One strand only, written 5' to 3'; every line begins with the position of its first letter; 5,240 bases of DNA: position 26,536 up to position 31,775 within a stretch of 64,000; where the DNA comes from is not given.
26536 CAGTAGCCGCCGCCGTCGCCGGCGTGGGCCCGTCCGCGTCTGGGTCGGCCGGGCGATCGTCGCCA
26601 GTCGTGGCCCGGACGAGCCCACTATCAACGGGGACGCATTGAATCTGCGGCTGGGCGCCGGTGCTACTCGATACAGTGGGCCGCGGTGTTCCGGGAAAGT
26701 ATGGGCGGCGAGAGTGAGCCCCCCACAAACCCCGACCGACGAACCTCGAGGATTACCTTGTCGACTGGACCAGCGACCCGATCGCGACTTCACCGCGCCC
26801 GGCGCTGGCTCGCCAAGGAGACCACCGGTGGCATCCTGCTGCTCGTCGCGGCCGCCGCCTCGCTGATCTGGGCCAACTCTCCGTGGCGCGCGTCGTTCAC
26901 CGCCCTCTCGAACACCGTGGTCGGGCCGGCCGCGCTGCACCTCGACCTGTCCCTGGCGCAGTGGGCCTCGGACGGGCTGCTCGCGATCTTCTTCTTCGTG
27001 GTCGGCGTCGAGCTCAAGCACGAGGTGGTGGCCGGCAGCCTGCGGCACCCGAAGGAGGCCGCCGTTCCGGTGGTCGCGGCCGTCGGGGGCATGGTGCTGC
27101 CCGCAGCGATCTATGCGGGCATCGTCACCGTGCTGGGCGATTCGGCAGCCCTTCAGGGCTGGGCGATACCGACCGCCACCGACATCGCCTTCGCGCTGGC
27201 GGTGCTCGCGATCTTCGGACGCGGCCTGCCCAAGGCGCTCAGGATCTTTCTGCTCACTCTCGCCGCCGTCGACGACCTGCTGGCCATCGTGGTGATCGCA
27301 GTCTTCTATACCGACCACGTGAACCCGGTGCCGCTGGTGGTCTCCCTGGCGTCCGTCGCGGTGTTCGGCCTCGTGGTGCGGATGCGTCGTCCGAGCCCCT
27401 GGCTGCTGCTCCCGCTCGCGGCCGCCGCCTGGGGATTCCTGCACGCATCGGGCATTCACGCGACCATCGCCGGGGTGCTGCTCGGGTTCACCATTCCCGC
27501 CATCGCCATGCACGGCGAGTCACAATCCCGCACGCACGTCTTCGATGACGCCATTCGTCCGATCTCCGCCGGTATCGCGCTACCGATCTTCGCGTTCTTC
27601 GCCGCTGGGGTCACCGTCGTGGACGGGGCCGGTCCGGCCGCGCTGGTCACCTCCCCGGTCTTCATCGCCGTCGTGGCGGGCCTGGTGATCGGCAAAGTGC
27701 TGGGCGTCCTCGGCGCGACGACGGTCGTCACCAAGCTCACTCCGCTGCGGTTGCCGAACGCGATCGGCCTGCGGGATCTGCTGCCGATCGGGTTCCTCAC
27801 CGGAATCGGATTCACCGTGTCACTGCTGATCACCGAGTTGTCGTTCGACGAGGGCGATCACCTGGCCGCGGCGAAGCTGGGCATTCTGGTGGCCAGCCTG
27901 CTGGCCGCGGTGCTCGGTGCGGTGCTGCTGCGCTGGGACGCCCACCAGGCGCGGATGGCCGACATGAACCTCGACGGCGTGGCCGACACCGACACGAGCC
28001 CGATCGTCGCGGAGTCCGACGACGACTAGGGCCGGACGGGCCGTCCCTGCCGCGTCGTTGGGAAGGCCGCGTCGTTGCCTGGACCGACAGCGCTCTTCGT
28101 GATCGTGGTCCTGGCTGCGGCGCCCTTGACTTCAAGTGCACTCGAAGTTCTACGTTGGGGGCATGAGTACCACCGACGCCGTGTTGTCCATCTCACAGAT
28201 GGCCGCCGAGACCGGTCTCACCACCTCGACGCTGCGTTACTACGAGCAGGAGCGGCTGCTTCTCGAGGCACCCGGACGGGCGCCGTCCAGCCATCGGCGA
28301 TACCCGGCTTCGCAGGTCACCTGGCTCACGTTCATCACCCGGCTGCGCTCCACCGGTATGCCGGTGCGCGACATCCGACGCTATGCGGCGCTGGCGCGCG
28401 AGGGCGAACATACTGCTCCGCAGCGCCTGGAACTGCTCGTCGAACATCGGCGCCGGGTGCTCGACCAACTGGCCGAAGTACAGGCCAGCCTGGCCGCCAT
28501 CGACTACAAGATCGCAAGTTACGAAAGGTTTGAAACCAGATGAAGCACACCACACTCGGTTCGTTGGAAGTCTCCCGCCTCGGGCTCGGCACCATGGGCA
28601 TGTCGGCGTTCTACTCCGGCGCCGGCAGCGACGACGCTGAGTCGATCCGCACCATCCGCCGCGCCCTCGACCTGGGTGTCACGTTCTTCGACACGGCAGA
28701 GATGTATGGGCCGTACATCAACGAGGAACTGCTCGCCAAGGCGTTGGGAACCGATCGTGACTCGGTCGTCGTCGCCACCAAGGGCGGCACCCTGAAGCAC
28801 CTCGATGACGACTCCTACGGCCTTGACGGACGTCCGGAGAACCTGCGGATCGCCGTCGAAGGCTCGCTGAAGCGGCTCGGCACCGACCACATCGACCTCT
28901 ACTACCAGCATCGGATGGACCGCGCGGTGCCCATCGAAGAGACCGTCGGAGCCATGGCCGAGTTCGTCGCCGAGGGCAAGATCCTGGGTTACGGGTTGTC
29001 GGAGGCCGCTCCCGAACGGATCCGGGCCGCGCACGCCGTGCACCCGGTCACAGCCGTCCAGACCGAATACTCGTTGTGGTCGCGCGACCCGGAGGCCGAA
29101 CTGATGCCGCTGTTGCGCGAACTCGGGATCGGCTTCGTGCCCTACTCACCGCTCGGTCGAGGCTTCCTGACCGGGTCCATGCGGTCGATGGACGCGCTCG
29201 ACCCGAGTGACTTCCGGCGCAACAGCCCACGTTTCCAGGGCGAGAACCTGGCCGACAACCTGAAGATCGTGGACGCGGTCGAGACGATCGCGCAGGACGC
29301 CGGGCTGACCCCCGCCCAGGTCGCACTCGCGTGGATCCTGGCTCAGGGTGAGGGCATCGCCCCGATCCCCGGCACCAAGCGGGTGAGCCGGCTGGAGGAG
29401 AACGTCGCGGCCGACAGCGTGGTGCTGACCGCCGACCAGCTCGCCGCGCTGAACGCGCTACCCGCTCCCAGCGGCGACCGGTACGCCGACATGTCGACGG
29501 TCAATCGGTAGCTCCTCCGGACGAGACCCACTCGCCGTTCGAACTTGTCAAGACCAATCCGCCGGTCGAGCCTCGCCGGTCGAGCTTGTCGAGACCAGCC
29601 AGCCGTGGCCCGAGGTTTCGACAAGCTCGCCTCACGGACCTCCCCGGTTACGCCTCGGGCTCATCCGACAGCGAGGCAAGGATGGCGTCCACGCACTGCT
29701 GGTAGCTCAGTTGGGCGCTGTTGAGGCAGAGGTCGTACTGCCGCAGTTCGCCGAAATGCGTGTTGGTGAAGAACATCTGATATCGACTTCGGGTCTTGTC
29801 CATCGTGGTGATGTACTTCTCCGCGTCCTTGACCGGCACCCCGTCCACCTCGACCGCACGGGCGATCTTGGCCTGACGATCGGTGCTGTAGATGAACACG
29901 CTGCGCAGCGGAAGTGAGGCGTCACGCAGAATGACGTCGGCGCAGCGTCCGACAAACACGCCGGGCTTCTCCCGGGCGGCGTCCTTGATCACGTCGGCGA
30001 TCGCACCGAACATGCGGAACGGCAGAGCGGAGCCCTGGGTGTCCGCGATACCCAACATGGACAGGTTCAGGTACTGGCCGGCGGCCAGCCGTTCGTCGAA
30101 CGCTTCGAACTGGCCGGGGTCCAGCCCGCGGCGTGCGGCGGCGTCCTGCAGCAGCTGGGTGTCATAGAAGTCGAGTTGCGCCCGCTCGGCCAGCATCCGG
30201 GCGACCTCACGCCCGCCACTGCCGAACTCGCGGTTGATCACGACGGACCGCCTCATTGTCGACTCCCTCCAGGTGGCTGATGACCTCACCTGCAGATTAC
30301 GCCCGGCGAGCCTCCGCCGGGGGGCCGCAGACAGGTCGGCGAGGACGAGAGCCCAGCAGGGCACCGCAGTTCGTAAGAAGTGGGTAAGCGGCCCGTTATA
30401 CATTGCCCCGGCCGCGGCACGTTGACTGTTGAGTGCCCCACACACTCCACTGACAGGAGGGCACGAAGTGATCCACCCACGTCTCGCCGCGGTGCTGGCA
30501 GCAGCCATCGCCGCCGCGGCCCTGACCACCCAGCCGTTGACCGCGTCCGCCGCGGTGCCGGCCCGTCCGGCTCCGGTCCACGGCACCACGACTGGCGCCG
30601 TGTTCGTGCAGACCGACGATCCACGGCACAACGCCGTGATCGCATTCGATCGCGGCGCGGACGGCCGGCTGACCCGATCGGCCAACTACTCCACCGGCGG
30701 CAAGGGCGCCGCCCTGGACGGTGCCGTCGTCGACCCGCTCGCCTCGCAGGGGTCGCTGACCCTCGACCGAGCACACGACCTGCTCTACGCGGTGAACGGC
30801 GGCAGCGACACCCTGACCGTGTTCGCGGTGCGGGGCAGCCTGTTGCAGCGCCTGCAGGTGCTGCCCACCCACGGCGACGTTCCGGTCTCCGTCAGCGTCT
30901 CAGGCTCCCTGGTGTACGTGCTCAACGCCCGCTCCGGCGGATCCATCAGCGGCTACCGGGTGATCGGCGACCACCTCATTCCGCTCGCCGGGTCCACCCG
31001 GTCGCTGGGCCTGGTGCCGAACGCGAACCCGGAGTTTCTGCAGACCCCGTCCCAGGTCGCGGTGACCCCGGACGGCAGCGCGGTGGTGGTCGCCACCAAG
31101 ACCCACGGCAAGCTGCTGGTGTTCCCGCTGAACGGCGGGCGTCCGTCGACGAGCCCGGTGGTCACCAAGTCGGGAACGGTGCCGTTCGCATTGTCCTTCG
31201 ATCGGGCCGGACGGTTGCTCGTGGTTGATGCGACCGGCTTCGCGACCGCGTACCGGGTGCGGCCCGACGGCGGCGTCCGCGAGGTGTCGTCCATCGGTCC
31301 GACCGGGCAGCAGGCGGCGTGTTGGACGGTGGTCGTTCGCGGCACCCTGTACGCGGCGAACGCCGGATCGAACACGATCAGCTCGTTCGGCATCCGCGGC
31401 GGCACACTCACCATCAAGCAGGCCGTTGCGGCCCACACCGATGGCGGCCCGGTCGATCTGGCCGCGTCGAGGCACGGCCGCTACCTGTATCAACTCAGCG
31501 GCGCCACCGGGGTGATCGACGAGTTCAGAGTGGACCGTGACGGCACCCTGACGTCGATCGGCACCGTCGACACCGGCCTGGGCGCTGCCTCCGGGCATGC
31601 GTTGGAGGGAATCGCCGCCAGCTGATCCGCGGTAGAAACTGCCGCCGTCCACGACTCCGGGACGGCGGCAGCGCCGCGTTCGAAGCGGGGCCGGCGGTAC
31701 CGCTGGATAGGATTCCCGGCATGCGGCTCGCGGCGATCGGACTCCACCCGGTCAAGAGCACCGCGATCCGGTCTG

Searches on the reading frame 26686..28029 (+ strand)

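Call 60: search_protein_families(library=pfam, proteins=[window:26686-28029:+], max_evalue=0.00001)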
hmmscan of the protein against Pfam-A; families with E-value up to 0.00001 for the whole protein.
window:26686-28029:+ (447 aa): 1 family
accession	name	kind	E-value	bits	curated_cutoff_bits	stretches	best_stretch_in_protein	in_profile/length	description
PF06965.17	Na_H_antiport_1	-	3.8e-124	414.8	23.5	1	40-415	2-374/374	Na+/H+ antiporter 1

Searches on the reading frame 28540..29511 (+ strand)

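Call 60: search_protein_families(library=pfam, proteins=[window:28540-29511:+], max_evalue=0.00001)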
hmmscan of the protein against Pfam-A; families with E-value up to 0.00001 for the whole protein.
window:28540-29511:+ (323 aa): 1 family
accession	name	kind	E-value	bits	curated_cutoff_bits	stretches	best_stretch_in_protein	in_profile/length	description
PF00248.27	Aldo_ket_red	-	1.2e-78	264.6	24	1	13-307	1-289/291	Aldo/keto reductase family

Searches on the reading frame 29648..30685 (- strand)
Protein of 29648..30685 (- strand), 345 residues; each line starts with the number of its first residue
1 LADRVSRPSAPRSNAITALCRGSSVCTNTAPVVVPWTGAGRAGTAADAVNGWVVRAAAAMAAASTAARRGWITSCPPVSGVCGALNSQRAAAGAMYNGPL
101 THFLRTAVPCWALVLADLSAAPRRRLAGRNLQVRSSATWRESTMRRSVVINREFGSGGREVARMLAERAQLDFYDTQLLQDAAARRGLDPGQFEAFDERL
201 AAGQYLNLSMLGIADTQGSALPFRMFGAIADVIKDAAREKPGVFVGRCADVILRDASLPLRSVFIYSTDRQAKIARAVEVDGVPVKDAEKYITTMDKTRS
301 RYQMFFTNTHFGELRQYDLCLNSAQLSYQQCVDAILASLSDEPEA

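Call 60: search_protein_families(library=pfam, proteins=[window:29648-30685:-], max_evalue=0.00001)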
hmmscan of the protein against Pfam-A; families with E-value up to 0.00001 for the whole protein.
window:29648-30685:- (345 aa): 1 family
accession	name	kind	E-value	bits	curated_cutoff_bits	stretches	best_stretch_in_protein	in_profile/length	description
PF13189.12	Cytidylate_kin2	-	1.8e-34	119.9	28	1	149-324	3-175/176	Cytidylate kinase-like family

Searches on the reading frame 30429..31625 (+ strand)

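Call 60: search_protein_families(library=pfam, proteins=[window:30429-31625:+], max_evalue=0.00001)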
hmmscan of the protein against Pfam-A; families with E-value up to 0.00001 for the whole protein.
window:30429-31625:+ (398 aa): 1 family
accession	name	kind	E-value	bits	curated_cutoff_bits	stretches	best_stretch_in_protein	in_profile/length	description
PF10282.15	Lactonase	-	2.6e-18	66.8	21.7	0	68-170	213-313/344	Lactonase, 7-bladed beta-propeller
